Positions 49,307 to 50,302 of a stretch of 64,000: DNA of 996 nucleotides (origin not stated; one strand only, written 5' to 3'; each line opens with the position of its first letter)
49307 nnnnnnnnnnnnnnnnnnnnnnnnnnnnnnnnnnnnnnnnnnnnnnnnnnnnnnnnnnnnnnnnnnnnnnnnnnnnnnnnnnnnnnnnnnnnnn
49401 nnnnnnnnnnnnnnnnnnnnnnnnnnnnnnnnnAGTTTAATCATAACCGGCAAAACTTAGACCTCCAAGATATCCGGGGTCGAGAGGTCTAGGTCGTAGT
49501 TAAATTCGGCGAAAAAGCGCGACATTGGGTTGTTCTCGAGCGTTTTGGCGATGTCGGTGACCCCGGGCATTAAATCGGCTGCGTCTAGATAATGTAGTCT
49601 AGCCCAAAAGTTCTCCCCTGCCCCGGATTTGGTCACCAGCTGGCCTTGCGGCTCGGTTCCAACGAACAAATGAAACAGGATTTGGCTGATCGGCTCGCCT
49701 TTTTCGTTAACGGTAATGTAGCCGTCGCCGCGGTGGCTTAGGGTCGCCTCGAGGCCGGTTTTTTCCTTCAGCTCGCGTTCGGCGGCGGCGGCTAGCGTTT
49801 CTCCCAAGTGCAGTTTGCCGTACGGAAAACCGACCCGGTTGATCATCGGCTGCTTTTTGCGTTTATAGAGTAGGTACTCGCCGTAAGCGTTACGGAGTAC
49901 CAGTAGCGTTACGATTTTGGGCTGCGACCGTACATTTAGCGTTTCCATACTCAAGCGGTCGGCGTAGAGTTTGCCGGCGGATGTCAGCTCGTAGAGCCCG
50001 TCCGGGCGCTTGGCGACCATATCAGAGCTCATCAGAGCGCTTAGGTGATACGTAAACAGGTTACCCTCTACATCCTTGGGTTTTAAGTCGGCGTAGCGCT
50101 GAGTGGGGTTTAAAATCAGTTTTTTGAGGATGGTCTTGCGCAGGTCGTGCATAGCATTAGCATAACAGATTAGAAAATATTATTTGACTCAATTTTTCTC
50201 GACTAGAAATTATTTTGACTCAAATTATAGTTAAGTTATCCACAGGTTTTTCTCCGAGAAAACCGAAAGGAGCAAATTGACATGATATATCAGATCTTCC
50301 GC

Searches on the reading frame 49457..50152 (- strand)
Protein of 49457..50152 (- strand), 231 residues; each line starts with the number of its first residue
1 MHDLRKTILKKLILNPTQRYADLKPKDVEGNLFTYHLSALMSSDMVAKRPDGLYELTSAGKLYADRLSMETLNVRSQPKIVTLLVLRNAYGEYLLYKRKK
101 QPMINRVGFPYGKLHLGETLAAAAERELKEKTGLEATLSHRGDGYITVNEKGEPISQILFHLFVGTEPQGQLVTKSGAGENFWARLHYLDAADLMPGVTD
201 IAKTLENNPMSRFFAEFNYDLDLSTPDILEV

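Call 75: search_protein_families(library=pfam, proteins=[window:49457-50152:-], max_evalue=0.0001)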
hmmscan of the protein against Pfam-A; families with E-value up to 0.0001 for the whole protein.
window:49457-50152:- (231 aa): 1 family
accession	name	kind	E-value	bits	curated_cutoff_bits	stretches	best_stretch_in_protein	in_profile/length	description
PF00293.34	NUDIX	-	2.5e-11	44.1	21.1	1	81-189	5-118/134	NUDIX domain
